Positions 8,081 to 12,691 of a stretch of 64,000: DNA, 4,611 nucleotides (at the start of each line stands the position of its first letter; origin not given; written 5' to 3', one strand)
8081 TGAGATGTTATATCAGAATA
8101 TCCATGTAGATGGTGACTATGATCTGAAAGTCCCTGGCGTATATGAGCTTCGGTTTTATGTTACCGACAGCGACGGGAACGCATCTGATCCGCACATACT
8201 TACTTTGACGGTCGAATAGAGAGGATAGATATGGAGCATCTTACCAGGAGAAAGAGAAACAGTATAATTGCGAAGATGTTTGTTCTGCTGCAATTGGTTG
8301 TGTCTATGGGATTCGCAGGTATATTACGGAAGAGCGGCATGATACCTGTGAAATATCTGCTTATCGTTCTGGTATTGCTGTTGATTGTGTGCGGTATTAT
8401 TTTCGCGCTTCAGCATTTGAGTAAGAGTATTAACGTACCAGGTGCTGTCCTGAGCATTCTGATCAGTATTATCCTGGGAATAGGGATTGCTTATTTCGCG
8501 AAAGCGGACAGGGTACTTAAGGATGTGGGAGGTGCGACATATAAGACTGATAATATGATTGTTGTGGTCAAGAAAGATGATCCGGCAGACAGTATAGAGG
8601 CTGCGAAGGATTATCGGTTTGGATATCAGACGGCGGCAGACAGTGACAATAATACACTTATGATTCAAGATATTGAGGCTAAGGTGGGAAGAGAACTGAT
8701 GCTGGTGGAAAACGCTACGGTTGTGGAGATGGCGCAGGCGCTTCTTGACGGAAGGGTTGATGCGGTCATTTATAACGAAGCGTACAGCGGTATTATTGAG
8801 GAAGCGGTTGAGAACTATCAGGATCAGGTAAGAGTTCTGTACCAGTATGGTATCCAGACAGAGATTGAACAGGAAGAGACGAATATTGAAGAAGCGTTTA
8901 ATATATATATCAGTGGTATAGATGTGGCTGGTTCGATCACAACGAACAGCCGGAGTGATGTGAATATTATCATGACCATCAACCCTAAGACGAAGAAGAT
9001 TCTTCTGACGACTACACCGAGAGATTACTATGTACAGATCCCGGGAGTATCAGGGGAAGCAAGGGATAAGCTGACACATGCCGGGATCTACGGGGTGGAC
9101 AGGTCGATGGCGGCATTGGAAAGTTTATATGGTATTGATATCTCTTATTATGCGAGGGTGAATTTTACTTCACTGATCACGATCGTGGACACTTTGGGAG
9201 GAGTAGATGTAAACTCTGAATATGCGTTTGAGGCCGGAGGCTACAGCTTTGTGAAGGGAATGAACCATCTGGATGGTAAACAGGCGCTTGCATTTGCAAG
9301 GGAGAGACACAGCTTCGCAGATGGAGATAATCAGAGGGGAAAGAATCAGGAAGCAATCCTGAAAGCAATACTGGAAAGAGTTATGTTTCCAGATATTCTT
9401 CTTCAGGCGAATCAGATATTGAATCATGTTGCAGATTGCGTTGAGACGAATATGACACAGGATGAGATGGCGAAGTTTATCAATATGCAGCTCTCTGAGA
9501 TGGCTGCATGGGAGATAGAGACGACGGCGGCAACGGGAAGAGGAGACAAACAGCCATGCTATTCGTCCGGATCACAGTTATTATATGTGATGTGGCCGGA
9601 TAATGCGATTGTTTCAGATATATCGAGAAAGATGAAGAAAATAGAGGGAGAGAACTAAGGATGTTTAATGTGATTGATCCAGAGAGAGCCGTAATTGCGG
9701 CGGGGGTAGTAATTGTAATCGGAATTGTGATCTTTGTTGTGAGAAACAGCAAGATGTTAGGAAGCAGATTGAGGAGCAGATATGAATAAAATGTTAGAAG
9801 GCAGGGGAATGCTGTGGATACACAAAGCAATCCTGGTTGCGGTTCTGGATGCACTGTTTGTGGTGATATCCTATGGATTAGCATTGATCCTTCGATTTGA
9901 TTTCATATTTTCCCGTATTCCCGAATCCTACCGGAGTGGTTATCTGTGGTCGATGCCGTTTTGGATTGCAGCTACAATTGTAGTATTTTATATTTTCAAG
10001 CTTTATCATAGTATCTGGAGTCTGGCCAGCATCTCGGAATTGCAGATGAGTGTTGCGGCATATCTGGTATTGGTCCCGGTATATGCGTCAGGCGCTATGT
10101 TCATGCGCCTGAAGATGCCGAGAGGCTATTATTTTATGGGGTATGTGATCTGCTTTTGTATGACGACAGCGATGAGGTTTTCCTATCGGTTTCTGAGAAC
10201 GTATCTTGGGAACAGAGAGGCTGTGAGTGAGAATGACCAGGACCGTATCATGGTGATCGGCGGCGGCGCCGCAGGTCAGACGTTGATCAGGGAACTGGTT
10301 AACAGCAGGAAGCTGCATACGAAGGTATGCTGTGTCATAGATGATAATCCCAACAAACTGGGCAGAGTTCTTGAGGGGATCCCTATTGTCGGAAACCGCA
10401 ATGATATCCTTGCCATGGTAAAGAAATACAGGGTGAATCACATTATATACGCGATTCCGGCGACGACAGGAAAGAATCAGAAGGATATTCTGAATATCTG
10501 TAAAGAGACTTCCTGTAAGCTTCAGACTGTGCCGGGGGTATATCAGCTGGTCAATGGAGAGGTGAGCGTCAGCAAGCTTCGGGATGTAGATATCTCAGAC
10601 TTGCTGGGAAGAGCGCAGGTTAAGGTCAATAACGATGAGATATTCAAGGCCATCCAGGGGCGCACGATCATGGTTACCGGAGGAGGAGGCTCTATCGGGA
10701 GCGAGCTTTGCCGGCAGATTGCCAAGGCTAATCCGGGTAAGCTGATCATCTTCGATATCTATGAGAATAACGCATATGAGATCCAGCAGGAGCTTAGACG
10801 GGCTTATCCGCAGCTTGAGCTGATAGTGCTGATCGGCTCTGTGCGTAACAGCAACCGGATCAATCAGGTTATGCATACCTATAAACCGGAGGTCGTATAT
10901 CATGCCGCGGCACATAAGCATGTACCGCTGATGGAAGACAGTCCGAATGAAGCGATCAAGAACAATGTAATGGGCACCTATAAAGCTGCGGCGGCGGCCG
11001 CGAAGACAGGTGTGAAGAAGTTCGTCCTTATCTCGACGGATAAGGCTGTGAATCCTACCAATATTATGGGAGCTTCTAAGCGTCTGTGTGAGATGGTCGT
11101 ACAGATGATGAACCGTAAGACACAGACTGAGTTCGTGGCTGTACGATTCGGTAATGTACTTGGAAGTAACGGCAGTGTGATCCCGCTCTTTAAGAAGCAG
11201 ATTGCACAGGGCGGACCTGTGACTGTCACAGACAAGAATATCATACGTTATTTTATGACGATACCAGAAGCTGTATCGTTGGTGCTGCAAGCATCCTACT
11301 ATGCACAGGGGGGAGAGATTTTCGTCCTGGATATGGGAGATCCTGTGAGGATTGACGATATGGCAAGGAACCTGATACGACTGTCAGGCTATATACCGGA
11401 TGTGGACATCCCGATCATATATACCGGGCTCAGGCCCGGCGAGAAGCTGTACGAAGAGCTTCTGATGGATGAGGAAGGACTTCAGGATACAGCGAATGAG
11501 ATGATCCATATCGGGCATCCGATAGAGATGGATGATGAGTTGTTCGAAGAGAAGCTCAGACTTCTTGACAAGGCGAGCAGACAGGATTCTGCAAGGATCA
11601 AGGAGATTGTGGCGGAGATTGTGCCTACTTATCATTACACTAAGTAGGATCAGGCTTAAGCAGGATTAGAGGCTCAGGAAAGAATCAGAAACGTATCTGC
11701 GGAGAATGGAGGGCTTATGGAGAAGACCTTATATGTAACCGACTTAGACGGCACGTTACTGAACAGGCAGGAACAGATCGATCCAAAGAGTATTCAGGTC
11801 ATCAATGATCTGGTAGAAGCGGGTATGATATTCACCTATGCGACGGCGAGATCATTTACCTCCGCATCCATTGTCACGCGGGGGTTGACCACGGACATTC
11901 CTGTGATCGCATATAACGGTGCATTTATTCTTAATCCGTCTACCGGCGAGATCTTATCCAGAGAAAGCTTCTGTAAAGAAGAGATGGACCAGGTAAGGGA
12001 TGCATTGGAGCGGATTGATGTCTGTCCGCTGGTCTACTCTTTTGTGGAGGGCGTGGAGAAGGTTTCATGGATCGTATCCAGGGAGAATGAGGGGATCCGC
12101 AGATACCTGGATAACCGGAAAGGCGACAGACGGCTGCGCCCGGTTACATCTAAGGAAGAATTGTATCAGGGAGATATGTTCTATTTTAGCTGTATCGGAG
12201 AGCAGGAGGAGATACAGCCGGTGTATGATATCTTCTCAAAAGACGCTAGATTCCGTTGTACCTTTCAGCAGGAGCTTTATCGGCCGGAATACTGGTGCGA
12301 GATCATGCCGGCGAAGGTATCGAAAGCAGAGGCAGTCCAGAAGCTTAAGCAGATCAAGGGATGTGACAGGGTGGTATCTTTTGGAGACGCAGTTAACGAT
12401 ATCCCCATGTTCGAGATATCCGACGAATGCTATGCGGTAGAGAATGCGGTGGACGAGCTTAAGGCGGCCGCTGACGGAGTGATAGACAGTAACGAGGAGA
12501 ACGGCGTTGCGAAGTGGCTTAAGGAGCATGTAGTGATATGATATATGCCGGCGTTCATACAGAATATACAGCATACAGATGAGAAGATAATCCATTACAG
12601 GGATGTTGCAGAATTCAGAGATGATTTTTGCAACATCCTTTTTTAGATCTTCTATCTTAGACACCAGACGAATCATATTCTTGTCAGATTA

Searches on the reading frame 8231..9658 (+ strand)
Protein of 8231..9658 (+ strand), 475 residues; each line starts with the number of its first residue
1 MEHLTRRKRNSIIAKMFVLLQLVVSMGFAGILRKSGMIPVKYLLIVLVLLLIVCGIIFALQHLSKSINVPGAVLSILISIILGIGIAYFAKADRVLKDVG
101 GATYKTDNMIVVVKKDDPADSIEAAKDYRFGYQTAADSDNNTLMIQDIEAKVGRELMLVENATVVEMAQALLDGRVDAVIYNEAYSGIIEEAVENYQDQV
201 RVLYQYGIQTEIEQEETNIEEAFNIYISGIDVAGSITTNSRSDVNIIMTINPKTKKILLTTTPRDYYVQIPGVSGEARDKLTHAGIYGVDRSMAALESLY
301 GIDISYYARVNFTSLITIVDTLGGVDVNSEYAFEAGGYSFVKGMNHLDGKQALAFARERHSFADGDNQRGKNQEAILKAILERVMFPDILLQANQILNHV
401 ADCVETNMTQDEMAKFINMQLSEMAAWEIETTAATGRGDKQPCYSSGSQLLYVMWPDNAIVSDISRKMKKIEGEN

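Call 73: search_protein_families(library=pfam, proteins=[window:8231-9658:+], max_evalue=0.00001)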
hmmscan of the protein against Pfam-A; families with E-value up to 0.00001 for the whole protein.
window:8231-9658:+ (475 aa): 1 family
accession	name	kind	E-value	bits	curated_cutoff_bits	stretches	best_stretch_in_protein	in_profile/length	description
PF03816.19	LytR_cpsA_psr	-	2e-39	135.6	24.6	1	241-384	1-148/150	LytR_cpsA_psr family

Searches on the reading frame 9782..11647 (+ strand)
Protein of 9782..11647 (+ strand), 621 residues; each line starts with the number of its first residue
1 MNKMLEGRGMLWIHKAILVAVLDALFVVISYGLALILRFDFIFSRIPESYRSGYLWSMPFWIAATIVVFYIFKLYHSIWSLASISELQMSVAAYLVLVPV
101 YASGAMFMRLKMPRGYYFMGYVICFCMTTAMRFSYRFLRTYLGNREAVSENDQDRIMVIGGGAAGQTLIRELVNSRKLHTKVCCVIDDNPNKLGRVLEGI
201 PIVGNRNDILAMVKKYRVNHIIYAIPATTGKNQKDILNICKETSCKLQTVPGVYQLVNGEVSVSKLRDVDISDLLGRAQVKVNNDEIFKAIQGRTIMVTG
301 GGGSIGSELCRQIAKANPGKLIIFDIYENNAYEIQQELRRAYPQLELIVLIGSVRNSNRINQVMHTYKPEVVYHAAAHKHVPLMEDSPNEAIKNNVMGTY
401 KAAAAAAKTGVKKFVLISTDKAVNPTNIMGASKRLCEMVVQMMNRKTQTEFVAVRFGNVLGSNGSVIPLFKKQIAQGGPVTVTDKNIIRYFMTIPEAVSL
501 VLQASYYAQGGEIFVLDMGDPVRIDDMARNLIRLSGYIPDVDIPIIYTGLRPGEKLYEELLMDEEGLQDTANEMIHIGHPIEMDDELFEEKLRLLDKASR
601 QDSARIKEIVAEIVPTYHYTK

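Call 73: search_protein_families(library=pfam, proteins=[window:9782-11647:+], max_evalue=0.00001)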
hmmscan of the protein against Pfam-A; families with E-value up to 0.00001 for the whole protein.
window:9782-11647:+ (621 aa): 7 families
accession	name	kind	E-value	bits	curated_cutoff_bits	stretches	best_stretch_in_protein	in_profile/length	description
PF02719.21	Polysacc_synt_2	-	6.8e-123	410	20.2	1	296-577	1-290/293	Polysaccharide biosynthesis protein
PF01370.27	Epimerase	-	4.5e-26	92.2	20.9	1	296-506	1-226/240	NAD dependent epimerase/dehydratase family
PF16363.11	GDP_Man_Dehyd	-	8.5e-16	58.8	27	1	297-421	1-131/332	GDP-mannose 4,6 dehydratase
PF04321.23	RmlD_sub_bind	-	7.7e-15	55.1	27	1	295-465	2-157/287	RmlD substrate binding domain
PF13727.12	CoA_binding_3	-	8.6e-14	52.4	25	1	115-251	49-175/175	CoA-binding domain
PF01073.25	3Beta_HSD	-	5e-11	42.6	22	1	297-425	1-122/280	3-beta hydroxysteroid dehydrogenase/isomerase family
PF02254.24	TrkA_N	-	5.3e-06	27.2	23.8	0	156-201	1-43/116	TrkA-N domain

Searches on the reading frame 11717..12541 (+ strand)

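Call 7: search_protein_families(library=pfam, proteins=[window:11717-12541:+], max_evalue=0.0001)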
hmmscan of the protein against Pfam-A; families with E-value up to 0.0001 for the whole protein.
window:11717-12541:+ (274 aa): 2 families
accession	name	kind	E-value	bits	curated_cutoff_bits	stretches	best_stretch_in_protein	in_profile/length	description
PF08282.18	Hydrolase_3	-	5.6e-48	164.3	20.9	1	7-268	2-255/255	haloacid dehalogenase-like hydrolase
PF05116.19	S6PP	-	1.8e-07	31.4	20.3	0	4-54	3-53/247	Sucrose-6F-phosphate phosphohydrolase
